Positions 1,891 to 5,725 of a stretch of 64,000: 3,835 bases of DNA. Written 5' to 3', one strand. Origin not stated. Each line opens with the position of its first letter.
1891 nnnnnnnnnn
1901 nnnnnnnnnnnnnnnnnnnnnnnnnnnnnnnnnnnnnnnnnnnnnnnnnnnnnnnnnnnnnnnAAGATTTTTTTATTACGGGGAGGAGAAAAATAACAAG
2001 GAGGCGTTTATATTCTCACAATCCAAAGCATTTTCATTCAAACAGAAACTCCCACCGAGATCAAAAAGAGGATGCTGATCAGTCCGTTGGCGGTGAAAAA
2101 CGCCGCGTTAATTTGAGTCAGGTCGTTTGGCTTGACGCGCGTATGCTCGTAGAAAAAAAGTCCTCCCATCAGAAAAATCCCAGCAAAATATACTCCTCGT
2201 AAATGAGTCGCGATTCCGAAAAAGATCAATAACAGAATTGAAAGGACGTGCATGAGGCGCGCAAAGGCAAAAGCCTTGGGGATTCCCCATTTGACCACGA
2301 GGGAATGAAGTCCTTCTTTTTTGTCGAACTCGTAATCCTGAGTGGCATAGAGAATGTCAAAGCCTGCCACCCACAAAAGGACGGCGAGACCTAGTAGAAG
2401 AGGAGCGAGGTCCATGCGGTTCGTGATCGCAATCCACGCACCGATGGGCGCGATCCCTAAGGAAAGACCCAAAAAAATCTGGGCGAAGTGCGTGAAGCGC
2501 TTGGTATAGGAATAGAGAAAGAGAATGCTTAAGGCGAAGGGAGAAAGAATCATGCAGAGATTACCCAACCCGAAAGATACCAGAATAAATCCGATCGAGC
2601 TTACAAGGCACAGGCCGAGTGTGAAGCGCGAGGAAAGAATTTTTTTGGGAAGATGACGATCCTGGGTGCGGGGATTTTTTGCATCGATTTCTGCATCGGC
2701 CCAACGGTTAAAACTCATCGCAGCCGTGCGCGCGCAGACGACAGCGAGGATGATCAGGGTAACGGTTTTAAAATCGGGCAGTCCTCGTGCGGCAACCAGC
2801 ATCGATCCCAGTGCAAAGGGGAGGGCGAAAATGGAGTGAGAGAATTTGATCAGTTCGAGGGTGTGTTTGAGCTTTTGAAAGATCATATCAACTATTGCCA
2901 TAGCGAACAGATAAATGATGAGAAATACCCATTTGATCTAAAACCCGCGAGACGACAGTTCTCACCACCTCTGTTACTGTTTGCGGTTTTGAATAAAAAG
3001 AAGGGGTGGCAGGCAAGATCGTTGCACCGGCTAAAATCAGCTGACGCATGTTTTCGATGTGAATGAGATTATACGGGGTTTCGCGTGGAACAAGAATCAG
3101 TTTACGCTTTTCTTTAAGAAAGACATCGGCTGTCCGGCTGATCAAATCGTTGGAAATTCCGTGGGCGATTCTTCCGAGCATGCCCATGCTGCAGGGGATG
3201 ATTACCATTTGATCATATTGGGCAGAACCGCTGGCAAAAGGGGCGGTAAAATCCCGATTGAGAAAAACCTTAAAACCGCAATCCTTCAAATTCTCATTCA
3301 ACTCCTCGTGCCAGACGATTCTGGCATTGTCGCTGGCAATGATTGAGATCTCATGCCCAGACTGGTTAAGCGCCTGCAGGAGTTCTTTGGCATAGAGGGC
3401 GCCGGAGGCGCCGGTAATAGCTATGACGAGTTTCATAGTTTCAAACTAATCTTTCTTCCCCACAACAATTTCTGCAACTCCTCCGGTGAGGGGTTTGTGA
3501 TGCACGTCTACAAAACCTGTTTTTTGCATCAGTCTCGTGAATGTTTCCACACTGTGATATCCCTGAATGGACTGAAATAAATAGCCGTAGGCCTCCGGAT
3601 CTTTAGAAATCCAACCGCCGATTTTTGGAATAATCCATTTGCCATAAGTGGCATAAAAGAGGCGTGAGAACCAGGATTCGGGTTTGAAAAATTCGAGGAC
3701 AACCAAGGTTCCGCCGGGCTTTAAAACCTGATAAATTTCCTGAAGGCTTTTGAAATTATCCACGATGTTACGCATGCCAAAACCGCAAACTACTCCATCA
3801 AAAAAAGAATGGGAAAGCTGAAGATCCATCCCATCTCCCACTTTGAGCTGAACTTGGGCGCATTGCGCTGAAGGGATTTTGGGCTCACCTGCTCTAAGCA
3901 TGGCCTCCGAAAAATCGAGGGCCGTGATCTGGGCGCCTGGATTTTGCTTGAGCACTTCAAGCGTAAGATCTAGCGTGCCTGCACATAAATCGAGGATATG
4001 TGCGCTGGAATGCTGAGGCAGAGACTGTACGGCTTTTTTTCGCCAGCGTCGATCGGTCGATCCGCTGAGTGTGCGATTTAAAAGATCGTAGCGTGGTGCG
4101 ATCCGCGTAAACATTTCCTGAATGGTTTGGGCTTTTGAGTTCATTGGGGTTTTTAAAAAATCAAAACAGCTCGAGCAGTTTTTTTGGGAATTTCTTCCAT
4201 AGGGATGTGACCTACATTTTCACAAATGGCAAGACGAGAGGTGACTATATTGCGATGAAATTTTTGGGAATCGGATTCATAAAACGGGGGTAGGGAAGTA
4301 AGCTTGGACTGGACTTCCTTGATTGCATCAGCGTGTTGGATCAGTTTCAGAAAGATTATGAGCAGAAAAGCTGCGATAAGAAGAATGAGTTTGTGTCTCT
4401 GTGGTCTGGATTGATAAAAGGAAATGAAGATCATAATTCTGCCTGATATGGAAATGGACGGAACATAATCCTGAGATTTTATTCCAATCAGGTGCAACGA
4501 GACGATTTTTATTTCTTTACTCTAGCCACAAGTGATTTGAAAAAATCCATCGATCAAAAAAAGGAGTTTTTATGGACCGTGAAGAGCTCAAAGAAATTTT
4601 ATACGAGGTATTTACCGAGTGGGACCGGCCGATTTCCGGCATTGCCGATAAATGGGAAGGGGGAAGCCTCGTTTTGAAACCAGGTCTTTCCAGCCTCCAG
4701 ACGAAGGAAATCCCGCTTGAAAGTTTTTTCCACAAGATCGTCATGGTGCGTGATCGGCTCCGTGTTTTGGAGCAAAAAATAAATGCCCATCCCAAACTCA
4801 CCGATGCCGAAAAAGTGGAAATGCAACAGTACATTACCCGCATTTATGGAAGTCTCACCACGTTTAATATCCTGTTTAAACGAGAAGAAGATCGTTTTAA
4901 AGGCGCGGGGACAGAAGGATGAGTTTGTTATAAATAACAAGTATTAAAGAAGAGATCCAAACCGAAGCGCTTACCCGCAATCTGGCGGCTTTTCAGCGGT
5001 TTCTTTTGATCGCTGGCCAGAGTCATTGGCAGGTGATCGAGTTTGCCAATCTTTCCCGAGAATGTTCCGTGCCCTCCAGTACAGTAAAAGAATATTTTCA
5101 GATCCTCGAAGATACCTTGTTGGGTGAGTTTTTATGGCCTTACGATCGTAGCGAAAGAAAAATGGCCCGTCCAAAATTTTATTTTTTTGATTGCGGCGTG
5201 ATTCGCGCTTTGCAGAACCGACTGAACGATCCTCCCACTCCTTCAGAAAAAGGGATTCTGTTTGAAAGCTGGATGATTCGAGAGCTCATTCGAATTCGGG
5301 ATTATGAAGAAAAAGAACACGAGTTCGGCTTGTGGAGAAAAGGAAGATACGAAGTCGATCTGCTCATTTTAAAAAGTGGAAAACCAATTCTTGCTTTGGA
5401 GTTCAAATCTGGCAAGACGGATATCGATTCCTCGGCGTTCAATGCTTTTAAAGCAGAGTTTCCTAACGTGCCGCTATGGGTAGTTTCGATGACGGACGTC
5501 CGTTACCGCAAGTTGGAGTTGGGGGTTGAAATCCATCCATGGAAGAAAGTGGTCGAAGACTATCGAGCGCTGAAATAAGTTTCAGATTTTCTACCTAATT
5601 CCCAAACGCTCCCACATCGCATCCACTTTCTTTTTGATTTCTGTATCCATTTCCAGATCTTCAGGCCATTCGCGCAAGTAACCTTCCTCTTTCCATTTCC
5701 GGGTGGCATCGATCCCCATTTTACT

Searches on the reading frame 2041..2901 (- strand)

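Call 29: search_protein_families(library=pfam, proteins=[window:2041-2901:-], max_evalue=0.001)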
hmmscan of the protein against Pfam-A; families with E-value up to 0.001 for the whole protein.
window:2041-2901:- (287 aa): 1 family
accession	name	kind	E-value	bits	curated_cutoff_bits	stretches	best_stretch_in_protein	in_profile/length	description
PF01040.23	UbiA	-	1.9e-56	191.6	34.2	1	26-272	1-249/250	UbiA prenyltransferase family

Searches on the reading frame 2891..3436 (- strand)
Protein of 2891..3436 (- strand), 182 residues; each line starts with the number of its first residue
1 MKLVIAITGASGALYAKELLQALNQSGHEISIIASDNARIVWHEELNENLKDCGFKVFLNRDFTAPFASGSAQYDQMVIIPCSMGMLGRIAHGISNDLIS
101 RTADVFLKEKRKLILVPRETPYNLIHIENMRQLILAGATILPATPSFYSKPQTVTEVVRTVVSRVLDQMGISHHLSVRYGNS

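Call 26: search_protein_families(library=pfam, proteins=[window:2891-3436:-], max_evalue=0.01)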
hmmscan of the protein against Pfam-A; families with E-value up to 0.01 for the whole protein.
window:2891-3436:- (182 aa): 1 family
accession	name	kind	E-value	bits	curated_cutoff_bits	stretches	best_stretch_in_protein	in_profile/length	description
PF02441.25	Flavoprotein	-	7.5e-44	149.6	22.7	1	1-168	1-161/162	Flavoprotein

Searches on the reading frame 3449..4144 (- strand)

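Call 29: search_protein_families(library=pfam, proteins=[window:3449-4144:-], max_evalue=0.001)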
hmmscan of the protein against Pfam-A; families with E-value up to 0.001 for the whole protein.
window:3449-4144:- (232 aa): 8 families
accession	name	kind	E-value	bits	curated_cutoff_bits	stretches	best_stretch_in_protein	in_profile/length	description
PF01209.24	Ubie_methyltran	-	6e-54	183.3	20.1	1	2-231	3-233/233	ubiE/COQ5 methyltransferase family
PF13649.12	Methyltransf_25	-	5.2e-15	56.3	27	1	50-145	1-97/97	Methyltransferase domain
PF08241.18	Methyltransf_11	-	5.7e-14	53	21.2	1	52-149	2-95/95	Methyltransferase domain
PF13847.12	Methyltransf_31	-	9.4e-12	45.3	27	1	45-152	2-112/145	Methyltransferase domain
PF08242.18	Methyltransf_12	-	9.1e-11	42.8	30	1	51-147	1-98/98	Methyltransferase domain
PF13489.12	Methyltransf_23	-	1.1e-07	32.2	27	1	40-215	15-163/164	Methyltransferase domain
PF20922.3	Anamorsin_N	-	0.00014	22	27.1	1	109-153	46-91/163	Anamorsin, N-terminal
PF05175.20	MTS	-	0.00024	21.2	23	1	39-129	24-113/170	Methyltransferase small domain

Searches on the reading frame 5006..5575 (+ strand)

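Call 26: search_protein_families(library=pfam, proteins=[window:5006-5575:+], max_evalue=0.01)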
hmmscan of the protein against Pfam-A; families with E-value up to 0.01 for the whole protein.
window:5006-5575:+ (190 aa): 1 family
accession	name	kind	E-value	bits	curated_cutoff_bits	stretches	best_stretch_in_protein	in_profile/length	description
PF13635.12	DUF4143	-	3.3e-21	76.1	28.1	1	1-136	22-160/160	Domain of unknown function (DUF4143)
